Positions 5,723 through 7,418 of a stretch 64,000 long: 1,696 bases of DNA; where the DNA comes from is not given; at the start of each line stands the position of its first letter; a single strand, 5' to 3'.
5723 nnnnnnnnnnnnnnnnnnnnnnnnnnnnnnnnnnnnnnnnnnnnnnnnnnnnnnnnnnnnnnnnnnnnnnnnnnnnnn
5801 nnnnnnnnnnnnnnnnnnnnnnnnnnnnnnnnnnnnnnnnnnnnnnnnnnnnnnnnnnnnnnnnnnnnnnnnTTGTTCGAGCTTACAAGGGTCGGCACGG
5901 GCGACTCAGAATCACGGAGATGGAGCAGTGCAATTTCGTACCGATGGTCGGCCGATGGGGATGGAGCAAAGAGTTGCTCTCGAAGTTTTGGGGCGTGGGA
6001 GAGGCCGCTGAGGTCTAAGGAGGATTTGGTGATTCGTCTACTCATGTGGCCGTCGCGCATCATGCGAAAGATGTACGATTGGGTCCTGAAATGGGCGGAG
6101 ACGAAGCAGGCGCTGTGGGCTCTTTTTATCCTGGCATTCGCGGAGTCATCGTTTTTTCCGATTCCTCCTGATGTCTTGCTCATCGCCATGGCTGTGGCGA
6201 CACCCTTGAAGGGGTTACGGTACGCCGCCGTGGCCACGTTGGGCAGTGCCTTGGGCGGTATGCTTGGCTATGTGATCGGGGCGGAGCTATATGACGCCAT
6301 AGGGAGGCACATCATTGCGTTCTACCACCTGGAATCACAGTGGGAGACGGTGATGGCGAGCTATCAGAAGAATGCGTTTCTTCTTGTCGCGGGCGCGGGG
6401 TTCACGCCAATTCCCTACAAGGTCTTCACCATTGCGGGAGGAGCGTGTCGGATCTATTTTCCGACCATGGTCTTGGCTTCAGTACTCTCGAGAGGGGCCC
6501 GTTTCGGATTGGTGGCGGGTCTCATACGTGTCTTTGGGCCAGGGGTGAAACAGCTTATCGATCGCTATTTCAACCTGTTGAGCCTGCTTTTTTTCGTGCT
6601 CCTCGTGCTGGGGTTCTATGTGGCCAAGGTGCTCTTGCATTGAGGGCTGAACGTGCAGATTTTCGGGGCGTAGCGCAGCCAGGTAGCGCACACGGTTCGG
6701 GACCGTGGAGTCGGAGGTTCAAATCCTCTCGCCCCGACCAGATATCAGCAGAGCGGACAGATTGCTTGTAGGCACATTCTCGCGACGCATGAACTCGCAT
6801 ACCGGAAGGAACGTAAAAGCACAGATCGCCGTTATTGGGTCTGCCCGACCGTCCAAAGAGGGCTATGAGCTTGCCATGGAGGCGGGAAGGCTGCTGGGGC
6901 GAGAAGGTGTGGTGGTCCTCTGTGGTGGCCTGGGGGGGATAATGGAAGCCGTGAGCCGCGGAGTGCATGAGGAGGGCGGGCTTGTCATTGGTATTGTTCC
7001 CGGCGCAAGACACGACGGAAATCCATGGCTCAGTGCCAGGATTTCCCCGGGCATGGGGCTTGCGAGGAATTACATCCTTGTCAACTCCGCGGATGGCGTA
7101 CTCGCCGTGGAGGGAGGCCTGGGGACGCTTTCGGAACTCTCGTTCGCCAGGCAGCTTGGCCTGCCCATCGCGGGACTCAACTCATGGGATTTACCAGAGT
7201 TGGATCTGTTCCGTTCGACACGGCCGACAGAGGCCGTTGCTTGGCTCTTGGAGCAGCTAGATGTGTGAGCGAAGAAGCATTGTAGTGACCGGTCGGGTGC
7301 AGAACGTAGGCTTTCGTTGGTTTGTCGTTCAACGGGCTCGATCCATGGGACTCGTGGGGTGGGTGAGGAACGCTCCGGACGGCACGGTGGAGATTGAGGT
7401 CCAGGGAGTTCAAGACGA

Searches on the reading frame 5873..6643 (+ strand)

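Call 47: search_protein_families(library=pfam, proteins=[window:5873-6643:+], max_evalue=0.001)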
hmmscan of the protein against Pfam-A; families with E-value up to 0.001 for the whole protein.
window:5873-6643:+ (256 aa): 1 family
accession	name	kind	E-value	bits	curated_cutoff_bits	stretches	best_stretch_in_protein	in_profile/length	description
PF09335.16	VTT_dom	-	1e-05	26.5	33.9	1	97-217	1-120/123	VTT domain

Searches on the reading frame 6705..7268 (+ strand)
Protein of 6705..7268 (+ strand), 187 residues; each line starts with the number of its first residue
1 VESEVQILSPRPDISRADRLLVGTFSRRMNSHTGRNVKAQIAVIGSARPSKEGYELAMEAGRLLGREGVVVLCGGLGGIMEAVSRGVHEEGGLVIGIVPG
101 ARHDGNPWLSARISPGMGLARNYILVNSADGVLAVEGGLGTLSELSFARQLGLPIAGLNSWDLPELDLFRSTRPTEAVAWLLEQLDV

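Call 47: search_protein_families(library=pfam, proteins=[window:6705-7268:+], max_evalue=0.001)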
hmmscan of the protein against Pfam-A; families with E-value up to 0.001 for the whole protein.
window:6705-7268:+ (187 aa): 3 families
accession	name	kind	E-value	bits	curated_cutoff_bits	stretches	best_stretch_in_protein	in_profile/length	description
PF18306.6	LDcluster4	-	1e-36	126.3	26.3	1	39-161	2-125/151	SLOG cluster4 family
PF03641.19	Lysine_decarbox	-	1.8e-06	28.6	27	1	80-145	1-69/131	Possible lysine decarboxylase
PF02481.21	DNA_processg_A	-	7.3e-05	22.5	29.6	1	37-101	43-107/212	DNA recombination-mediator protein A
